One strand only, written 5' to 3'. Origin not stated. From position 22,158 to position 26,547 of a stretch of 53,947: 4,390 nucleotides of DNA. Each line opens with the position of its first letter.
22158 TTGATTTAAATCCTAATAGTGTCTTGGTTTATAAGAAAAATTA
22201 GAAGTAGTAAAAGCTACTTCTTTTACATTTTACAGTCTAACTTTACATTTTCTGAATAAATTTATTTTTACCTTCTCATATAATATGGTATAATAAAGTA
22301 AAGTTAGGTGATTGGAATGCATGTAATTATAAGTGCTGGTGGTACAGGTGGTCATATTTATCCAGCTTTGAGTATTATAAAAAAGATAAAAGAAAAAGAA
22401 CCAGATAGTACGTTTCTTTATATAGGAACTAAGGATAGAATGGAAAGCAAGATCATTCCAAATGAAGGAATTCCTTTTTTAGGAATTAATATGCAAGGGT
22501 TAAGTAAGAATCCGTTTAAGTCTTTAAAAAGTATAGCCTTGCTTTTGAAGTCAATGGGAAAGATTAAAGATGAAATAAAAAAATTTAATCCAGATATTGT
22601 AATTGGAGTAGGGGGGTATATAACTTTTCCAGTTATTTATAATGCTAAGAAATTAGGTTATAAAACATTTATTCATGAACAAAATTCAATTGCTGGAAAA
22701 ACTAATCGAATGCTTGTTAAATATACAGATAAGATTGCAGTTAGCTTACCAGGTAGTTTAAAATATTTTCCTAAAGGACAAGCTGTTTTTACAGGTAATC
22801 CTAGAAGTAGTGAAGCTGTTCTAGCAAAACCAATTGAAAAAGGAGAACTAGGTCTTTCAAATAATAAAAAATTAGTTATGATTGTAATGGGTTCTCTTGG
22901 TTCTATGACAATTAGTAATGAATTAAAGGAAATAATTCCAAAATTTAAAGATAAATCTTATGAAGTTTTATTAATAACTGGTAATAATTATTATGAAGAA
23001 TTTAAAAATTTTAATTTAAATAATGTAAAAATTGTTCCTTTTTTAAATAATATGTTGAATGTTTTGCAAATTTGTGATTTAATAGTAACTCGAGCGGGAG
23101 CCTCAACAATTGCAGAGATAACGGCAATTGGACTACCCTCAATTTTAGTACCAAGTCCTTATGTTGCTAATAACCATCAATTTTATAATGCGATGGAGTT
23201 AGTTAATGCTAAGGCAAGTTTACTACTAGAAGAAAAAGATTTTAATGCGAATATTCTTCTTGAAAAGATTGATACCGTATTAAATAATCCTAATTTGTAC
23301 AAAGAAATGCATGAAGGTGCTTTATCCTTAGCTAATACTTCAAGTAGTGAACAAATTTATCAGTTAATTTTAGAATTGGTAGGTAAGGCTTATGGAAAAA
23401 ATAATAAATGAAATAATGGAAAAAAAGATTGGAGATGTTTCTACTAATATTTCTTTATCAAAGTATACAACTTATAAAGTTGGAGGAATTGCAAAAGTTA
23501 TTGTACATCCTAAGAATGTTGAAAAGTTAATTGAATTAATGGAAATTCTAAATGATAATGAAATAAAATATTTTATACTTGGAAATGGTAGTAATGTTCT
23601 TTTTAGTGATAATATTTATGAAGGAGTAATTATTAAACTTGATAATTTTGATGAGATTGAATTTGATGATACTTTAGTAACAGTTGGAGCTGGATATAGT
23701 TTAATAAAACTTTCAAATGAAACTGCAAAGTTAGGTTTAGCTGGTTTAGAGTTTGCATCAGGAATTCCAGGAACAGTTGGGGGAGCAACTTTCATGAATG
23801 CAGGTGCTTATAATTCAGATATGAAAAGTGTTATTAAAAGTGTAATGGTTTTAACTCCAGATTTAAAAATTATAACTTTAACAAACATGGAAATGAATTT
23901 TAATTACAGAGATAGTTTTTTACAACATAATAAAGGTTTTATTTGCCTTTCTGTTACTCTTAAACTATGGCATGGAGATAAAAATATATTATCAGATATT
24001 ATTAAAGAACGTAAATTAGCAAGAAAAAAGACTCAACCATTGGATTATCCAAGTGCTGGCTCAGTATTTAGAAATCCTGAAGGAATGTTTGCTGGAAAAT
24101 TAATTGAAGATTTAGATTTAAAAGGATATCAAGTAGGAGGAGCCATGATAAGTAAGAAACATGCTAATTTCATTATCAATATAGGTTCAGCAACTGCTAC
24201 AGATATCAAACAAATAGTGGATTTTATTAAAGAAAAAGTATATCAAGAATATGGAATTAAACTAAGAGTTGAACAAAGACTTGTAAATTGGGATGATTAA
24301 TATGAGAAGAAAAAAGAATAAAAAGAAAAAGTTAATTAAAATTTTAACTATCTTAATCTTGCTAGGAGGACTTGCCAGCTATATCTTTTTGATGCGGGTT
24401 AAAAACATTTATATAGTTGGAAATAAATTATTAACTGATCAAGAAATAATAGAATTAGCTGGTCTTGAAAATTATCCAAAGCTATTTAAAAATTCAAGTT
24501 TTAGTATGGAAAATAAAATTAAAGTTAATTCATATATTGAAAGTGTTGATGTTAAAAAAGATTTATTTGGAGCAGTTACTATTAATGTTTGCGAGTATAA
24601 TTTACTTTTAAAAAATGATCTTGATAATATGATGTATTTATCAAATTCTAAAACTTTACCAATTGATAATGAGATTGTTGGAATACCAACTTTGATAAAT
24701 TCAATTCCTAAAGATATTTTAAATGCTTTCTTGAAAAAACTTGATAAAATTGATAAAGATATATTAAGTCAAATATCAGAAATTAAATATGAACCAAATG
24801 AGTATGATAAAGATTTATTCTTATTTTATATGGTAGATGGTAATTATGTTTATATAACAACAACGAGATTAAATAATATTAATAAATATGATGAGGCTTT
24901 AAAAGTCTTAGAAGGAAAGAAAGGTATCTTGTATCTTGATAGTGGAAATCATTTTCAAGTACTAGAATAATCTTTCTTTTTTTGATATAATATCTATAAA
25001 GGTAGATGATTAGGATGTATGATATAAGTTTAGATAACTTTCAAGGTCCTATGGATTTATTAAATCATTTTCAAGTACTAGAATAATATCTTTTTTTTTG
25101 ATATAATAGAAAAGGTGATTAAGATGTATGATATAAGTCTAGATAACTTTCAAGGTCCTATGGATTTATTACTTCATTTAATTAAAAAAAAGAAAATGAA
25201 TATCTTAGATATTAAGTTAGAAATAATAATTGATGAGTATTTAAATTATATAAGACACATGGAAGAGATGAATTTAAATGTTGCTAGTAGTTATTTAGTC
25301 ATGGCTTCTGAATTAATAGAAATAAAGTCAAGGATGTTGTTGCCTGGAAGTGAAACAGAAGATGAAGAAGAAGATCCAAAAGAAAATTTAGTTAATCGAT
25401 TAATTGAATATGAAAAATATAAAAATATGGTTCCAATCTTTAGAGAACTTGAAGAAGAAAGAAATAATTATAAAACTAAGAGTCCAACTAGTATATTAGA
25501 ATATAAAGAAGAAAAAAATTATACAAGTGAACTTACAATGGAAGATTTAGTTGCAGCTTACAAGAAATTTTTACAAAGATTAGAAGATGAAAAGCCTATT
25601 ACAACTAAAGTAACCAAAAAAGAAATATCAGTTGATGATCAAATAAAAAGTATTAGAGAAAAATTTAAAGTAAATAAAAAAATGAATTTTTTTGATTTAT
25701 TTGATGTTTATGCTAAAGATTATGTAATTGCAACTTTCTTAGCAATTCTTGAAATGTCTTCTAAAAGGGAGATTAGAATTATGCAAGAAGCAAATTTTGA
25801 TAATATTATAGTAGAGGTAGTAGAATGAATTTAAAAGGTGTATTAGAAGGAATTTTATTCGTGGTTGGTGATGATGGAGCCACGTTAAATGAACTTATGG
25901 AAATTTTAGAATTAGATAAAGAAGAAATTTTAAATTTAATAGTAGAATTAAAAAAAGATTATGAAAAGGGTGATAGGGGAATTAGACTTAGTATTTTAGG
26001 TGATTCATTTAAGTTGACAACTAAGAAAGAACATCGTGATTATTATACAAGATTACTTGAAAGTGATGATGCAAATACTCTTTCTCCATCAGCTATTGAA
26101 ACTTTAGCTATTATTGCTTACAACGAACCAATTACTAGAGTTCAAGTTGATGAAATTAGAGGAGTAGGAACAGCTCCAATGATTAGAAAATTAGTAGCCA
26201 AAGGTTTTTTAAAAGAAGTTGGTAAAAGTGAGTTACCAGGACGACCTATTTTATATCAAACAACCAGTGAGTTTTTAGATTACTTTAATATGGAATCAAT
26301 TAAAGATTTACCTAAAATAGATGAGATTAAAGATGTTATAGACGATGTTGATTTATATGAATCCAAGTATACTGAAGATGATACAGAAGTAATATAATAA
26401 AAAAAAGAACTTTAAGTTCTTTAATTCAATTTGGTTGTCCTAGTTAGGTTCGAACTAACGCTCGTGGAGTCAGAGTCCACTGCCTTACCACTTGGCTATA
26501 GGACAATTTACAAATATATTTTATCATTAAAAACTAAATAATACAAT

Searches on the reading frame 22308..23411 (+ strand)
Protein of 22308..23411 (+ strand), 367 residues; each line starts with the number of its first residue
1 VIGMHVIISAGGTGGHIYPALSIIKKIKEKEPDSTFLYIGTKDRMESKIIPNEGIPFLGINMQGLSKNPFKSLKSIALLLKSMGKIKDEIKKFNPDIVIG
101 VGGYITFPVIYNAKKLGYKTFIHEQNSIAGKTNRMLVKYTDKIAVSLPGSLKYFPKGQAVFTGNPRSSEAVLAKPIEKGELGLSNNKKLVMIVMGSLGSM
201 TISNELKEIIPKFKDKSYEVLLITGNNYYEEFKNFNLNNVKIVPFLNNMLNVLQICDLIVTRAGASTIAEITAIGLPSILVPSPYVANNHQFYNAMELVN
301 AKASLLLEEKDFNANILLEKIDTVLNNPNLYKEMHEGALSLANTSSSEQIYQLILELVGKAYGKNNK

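Call 10: search_protein_families(library=pfam, proteins=[window:22308-23411:+], max_evalue=0.001)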
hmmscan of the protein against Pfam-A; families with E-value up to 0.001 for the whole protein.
window:22308-23411:+ (367 aa): 5 families
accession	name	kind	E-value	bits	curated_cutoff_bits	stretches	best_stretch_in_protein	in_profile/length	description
PF03033.26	Glyco_transf_28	-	1.6e-36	125.9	26.2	1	6-144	1-138/139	Glycosyltransferase family 28 N-terminal domain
PF04101.22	Glyco_tran_28_C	-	8.2e-36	124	22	1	190-338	2-154/166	Glycosyltransferase family 28 C-terminal domain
PF02684.21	LpxB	-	8.6e-10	38.5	22.6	1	7-302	2-304/374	Lipid-A-disaccharide synthetase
PF00534.26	Glycos_transf_1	-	2.4e-05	24.4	26.4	1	184-338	11-169/172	Glycosyl transferases group 1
PF06722.18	EryCIII-like_C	-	0.00023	21.6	31.7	1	238-333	31-121/145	Erythromycin biosynthesis protein CIII-like, C-terminal domain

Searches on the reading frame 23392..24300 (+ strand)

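Call 10: search_protein_families(library=pfam, proteins=[window:23392-24300:+], max_evalue=0.001)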
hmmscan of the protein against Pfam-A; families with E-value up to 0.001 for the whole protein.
window:23392-24300:+ (302 aa): 2 families
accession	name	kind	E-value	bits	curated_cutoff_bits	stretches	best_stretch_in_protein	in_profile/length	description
PF02873.21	MurB_C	-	1.7e-32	111.9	27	1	204-298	6-99/99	UDP-N-acetylenolpyruvoylglucosamine reductase, C-terminal domain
PF01565.28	FAD_binding_4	-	7.3e-27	94.2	26.4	1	35-163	2-138/139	FAD binding domain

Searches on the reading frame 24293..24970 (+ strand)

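Call 10: search_protein_families(library=pfam, proteins=[window:24293-24970:+], max_evalue=0.001)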
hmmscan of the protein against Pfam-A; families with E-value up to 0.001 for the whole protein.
window:24293-24970:+ (225 aa): 1 family
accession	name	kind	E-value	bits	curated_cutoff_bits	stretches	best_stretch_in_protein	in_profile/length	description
PF08478.15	POTRA_1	-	2.2e-10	41.1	23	1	35-102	2-69/69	POTRA domain, FtsQ-type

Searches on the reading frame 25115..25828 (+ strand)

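Call 25: search_protein_families(library=pfam, proteins=[window:25115-25828:+], max_evalue=0.001)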
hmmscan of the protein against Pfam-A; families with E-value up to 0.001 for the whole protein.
window:25115-25828:+ (237 aa): 1 family
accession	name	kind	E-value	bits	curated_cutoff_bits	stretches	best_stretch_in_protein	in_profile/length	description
PF02616.19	SMC_ScpA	-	1.6e-37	130.2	24.6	1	22-234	1-230/232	Segregation and condensation protein ScpA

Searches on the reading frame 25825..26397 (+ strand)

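Call 25: search_protein_families(library=pfam, proteins=[window:25825-26397:+], max_evalue=0.001)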
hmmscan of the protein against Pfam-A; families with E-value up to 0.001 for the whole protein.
window:25825-26397:+ (190 aa): 1 family
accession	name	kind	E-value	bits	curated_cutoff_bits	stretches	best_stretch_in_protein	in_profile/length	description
PF04079.22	SMC_ScpB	-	9e-52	175.3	27.4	1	6-165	2-160/160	Segregation and condensation complex subunit ScpB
